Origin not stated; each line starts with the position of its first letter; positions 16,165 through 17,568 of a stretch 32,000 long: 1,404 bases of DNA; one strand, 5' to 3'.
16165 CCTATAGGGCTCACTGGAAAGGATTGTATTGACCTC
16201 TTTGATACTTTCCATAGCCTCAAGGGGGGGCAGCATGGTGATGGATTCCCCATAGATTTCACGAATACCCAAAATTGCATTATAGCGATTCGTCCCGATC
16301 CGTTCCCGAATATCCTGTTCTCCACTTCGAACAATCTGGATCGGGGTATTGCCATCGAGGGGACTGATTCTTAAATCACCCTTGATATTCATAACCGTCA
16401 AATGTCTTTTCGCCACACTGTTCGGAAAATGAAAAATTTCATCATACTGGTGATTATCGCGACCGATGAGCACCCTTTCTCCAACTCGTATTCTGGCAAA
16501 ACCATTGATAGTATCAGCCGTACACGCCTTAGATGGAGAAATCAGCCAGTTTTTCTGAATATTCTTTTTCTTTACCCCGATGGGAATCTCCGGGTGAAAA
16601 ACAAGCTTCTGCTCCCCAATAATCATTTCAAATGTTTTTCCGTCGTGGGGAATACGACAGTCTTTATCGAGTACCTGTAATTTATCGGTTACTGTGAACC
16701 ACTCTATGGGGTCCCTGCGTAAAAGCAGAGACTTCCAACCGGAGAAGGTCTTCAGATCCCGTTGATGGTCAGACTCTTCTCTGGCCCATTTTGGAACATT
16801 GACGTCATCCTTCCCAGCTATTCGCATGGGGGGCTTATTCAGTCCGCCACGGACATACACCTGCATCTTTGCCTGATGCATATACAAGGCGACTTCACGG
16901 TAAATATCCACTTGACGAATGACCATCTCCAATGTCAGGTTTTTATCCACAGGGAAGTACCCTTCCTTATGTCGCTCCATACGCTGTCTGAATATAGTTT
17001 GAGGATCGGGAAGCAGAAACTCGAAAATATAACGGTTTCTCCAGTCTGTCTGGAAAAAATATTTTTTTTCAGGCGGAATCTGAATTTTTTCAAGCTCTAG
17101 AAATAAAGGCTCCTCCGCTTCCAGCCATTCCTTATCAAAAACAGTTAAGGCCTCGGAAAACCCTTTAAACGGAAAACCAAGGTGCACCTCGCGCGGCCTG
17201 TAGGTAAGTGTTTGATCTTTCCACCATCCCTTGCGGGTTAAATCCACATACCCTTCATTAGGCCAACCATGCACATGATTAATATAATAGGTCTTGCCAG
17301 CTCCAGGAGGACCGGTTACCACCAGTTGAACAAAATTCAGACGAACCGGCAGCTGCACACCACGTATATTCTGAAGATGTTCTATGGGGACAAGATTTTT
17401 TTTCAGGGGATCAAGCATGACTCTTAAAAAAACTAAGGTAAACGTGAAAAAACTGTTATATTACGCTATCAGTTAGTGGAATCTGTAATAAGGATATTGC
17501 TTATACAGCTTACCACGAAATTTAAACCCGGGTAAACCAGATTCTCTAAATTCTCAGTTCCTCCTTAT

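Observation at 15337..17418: Single polypeptide combining a P-loop kinase-like domain, an FHA-like domain and a PPP-type metallophosphoesterase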

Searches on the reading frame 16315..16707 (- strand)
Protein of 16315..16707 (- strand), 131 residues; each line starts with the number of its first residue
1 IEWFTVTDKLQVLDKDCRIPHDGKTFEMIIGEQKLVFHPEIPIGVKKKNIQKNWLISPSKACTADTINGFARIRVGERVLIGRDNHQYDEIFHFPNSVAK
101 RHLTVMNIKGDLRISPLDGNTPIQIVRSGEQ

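Call 51: search_solved_structures(query=A5, max_evalue=10, show_alignments=4)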
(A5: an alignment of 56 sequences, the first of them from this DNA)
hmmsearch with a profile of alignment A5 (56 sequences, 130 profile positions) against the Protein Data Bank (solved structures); distinct sequences matched with E-value up to 10: 8.
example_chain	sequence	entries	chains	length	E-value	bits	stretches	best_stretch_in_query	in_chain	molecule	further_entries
3po8_A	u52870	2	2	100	8e-05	25.7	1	64-125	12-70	Putative uncharacterized protein TB39.8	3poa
7mcd_A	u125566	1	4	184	8.2e-05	25.7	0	47-74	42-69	AI-designed TIM-barrel F15C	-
2lc1_A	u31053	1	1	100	8.3e-05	25.6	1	64-125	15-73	Putative uncharacterized protein TB39.8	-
3oun_A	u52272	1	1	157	0.00035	23.6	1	65-125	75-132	Putative uncharacterized protein TB39.8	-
3gqs_A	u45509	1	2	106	0.036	17.1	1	65-124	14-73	Adenylate cyclase-like protein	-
1uht_A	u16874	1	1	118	0.085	15.9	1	73-125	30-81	expressed protein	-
5a8i_A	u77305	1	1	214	0.66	13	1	94-124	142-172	ARNA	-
8s05_C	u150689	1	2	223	0.73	12.9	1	94-124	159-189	Conserved protein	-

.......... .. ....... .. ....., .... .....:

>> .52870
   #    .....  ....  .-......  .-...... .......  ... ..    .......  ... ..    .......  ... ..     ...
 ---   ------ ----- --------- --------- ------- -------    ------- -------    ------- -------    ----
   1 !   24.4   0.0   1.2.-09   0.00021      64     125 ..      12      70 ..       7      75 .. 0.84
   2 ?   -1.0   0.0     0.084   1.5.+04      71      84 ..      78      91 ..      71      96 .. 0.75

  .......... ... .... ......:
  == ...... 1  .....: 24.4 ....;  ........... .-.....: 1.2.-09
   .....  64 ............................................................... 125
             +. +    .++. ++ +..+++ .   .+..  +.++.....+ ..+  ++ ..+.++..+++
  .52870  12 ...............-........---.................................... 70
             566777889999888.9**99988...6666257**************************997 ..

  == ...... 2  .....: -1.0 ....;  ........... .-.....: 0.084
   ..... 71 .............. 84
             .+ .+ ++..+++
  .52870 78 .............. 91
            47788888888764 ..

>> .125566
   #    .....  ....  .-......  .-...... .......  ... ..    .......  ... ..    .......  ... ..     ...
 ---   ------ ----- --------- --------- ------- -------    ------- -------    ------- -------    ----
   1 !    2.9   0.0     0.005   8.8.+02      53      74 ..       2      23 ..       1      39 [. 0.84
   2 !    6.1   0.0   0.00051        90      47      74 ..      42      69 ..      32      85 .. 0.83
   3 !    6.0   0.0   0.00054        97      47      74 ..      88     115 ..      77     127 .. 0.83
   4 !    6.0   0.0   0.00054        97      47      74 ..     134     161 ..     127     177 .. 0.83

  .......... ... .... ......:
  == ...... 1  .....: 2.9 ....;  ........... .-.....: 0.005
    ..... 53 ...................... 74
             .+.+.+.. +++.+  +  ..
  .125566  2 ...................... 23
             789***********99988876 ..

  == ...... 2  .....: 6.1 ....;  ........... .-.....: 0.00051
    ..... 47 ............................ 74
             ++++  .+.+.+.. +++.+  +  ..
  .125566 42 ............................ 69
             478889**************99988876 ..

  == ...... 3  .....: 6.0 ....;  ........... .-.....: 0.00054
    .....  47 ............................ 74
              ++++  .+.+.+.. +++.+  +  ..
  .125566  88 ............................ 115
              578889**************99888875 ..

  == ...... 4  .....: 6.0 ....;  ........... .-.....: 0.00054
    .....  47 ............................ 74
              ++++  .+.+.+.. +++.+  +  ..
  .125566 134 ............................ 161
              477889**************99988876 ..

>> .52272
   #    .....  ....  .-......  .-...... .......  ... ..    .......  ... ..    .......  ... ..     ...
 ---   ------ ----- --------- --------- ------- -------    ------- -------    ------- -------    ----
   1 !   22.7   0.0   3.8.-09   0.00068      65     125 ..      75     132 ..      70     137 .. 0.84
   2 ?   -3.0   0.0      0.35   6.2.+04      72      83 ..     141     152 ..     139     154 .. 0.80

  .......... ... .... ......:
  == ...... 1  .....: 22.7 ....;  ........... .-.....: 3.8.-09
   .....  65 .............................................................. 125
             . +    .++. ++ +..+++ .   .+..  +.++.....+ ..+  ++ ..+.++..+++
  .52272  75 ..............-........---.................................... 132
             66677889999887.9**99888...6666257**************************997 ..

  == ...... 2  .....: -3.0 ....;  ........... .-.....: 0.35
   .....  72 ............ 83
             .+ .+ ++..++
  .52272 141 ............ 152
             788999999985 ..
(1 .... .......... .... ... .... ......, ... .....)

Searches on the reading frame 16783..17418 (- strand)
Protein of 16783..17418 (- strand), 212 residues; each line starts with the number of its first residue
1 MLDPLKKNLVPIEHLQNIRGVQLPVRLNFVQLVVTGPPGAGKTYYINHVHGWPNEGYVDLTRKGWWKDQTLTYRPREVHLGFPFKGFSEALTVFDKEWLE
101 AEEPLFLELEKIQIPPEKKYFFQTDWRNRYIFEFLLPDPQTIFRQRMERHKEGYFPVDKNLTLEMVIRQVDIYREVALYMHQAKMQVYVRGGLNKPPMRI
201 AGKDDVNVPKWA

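Call 47: search_solved_structures(query=A4, max_evalue=10, show_alignments=4)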
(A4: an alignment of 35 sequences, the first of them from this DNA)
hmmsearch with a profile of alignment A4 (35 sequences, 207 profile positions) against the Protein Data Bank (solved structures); distinct sequences matched with E-value up to 10: 252 (the best 60 are shown).
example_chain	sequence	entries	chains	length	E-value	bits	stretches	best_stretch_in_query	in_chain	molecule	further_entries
9wfu_A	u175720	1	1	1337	1.5e-05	27.6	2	27-50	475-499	ABC transporter D family member 1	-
9wfg_A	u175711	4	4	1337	1.5e-05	27.6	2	27-50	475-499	ABC transporter D family member 1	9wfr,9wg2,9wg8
9cru_A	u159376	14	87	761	0.00036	23.2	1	13-46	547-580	Vesicular-fusion protein SEC18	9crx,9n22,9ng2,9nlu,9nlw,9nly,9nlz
6c2u_A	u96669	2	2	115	0.00086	21.9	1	6-45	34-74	phosphate-loop protein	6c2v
1gl6_A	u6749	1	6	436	0.0036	19.9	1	7-46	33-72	ATPASE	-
1e9r_A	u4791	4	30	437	0.0036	19.9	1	7-46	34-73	CONJUGAL TRANSFER PROTEIN TRWB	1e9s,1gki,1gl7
8yld_v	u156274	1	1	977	0.0045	19.6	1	14-48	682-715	Elongation factor 3A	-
2ix8_A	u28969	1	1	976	0.0045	19.6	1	14-48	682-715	ELONGATION FACTOR 3A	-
2iw3_A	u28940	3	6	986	0.0046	19.6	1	14-48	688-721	ELONGATION FACTOR 3A | ELONGATION FACTOR 3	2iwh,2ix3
9d2f_A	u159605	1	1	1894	0.0046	19.5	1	20-47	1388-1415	Adenylate kinase 9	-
8ylr_v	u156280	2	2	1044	0.0051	19.4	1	14-48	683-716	Elongation factor 3A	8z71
7b7d_EF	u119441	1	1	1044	0.0052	19.4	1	14-48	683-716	Elongation factor 3A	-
6ln3_A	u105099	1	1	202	0.0055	19.3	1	26-55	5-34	Adenylate kinase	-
6or5_A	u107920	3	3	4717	0.0057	19.2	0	17-46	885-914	Midasin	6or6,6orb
9jix_A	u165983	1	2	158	0.013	18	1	29-48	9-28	De Novo Designed ATPase, PL2x4_2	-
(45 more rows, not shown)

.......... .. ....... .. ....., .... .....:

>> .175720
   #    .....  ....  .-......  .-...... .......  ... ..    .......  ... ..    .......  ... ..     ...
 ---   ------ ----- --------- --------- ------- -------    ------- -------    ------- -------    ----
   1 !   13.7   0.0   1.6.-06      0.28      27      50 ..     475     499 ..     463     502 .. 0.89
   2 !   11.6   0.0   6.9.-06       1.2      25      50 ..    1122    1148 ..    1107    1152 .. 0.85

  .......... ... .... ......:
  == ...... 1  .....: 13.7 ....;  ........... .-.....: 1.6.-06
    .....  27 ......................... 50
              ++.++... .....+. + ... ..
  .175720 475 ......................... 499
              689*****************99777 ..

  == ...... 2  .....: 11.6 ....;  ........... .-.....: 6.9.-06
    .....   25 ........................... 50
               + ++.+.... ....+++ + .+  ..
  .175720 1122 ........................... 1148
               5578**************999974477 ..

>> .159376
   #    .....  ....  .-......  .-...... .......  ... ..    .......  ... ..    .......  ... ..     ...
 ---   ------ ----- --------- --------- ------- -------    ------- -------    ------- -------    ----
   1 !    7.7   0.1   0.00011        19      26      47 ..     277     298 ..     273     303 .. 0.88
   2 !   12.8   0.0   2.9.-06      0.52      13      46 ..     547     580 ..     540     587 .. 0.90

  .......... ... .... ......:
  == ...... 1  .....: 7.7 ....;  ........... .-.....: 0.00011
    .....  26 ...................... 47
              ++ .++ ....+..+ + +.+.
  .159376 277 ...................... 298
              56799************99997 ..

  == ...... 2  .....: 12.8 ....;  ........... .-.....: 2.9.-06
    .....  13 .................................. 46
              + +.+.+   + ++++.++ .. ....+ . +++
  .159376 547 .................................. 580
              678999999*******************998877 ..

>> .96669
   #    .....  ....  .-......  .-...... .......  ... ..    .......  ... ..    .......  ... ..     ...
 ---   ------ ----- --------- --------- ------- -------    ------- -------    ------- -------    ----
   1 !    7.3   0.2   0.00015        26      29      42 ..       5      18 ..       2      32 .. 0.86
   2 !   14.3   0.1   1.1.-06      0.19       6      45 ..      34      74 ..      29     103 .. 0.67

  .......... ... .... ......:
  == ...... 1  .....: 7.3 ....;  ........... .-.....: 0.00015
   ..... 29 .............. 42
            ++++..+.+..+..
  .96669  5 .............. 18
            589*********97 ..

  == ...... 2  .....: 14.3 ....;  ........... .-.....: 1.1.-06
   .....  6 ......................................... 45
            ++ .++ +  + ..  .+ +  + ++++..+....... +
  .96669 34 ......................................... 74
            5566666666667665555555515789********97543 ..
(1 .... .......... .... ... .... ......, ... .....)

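Call 52: predict_structure(alignment_id=A4)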
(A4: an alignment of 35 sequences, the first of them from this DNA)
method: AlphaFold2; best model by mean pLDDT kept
length: 212 residues; sequences in the alignment: 35
mean_pLDDT: 92.9   pTM: 0.90
mean pLDDT of the five models: 92.9, 92.2, 91.5, 90.7, 89.9
residues with pLDDT >= 90: 177; 70-90: 24; 50-70: 11; < 50: 0
segments of 3 or more residues with pLDDT < 50: none
pLDDT, mean of each block of 10 residues (from residue 1): 86 93 90 97 95 95 97 95 98 96 97 96 93 98 95 87 97 97 95 95 65 60
secondary structure, 60 per line:
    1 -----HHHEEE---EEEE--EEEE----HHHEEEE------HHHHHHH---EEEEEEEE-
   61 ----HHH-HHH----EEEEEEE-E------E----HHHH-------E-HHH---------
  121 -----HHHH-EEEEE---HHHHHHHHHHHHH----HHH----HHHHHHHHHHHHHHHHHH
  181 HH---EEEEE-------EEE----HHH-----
elements in order: E9-11 E15-18 E21-24 E32-35 H42-48 E52-59 E76-82 H96-99 H126-129 E131-135 H139-151 H163-182 E186-190 E198-200

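Call 55: fold_search(model_id=the predicted structure, library=pdb)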
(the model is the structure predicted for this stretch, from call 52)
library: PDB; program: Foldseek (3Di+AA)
matches with E <= 10: 694; with E <= 0.001: 0
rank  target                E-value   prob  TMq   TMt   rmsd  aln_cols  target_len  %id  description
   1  7owe_C                1.8e-03  0.97  0.37  0.41   6.6       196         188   13  Odinarchaeota Adenylate kinase (OdinAK) in complex with inhibitor Ap5a (released 2022-09-28)
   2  3nwj_B                3.6e-03  0.69  0.24  0.26  12.2       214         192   13  Crystal structure of shikimate kinase from Arabidopsis thaliana (AtSK2) (released 2011-06-29)
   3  7owe_D                4.4e-03  0.96  0.37  0.39   9.0       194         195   12  Odinarchaeota Adenylate kinase (OdinAK) in complex with inhibitor Ap5a (released 2022-09-28)
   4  7owj_F                5.3e-03  0.99  0.41  0.44   5.9       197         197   13  Odinarchaeota Adenylate kinase (OdinAK) in complex with GTP (released 2022-09-28)
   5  9r72_C                5.7e-03  0.95  0.38  0.41   6.4       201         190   14  Crystal structure of Odinarchaeota Adenylate kinase (OdinAK) S74G mutant (released 2025-10-15)
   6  7owe_A                6.4e-03  0.96  0.38  0.41   7.4       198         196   15  Odinarchaeota Adenylate kinase (OdinAK) in complex with inhibitor Ap5a (released 2022-09-28)
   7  7owk_A                9.9e-03  0.85  0.35  0.37   8.9       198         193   14  Odinarchaeota Adenylate kinase (OdinAK) in complex with dTTP (released 2022-09-28)
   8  7owl_B                1.1e-02  0.87  0.35  0.39   8.0       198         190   11  Odinarchaeota Adenylate kinase (OdinAK) in complex with CTP (released 2022-09-28)
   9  3nwj_A                1.1e-02  0.51  0.24  0.26  12.0       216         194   13  Crystal structure of shikimate kinase from Arabidopsis thaliana (AtSK2) (released 2011-06-29)
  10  1kht_A                1.2e-02  0.82  0.33  0.36  10.0       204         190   13  Adenylate kinase from Methanococcus voltae (released 2003-06-03)
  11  5ycd_B                1.4e-02  0.85  0.36  0.39   9.6       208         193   11  Crystal structure of Poecilia reticulata adenylate kinase (released 2018-09-12)
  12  6pk5_C                1.4e-02  0.75  0.33  0.36   9.9       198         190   13  Adenylate kinase from Methanococcus igneus - apo form (released 2020-07-01)
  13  1ki9_A                1.4e-02  0.75  0.35  0.38   8.3       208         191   13  Adenylate kinase from Methanococcus thermolithotrophicus (released 2003-06-03)
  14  3adk                  1.4e-02  0.75  0.34  0.36  10.0       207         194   12  REFINED STRUCTURE OF PORCINE CYTOSOLIC ADENYLATE KINASE AT 2.1 ANGSTROMS RESOLUTION (released 1988-01-16)
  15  1zm7_A                1.5e-02  0.82  0.34  0.37  10.2       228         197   13  Crystal structure of D. melanogaster deoxyribonucleoside kinase mutant N64D in complex with dTTP (released 2005-05-17)
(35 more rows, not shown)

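Call 78: fold_search(model_id=the predicted structure, library=viral)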
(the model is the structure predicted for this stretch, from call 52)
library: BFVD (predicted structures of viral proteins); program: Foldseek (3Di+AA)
matches with E <= 10: 636; with E <= 0.001: 1
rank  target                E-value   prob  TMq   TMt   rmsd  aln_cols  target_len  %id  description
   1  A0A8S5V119            3.6e-04  0.95  0.31  0.24  11.7       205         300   11  AAA domain protein [Siphoviridae sp. ct3r22]
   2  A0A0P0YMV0            1.8e-03  0.98  0.36  0.35  10.1       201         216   12  (no name in the UniProt tables at hand)
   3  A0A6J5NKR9            2.5e-03  0.82  0.27  0.36  10.2       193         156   16  AAA domain containing protein [uncultured Caudovirales phage]
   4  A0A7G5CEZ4            6.0e-03  0.95  0.36  0.43   8.1       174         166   12  Putative thymidylate kinase [Salmonella phage S144]
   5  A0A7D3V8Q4            6.8e-03  0.85  0.34  0.36   8.5       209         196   11  Adenylate kinase/UMP-CMP kinase [Fadolivirus FV1/VV64]
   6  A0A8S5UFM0            6.8e-03  0.72  0.32  0.27  10.4       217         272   15  Rap2 family GTPase consists of Rap2a, Rap2b, and Rap2c [Myoviridae sp. ctcyQ27]
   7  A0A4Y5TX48            7.2e-03  0.77  0.34  0.33   8.4       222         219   17  Thymidylate kinase [Vibrio phage VAP7]
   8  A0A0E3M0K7            9.3e-03  0.85  0.35  0.39  13.1       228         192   12  (no name in the UniProt tables at hand)
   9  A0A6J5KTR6            9.9e-03  0.94  0.36  0.23   7.0       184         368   12  AAA domain containing protein [uncultured Caudovirales phage]
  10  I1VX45                1.3e-02  0.75  0.32  0.23   9.4       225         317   11  (no name in the UniProt tables at hand)
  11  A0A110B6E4            1.5e-02  0.89  0.36  0.38   9.5       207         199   14  (no name in the UniProt tables at hand)
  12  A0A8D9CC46            1.5e-02  0.84  0.38  0.37   8.9       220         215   14  Putative polynucleotide kinase [uncultured marine phage]
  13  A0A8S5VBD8            1.7e-02  0.95  0.34  0.20   9.2       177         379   10  Deoxyguanosine kinase [Myoviridae sp. ctbEa13]
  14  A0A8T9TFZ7            2.2e-02  0.66  0.35  0.31  10.7       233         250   11  (no name in the UniProt tables at hand)
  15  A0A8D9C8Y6            2.4e-02  0.54  0.28  0.34  11.7       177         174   16  Guanylate kinase [uncultured marine phage]
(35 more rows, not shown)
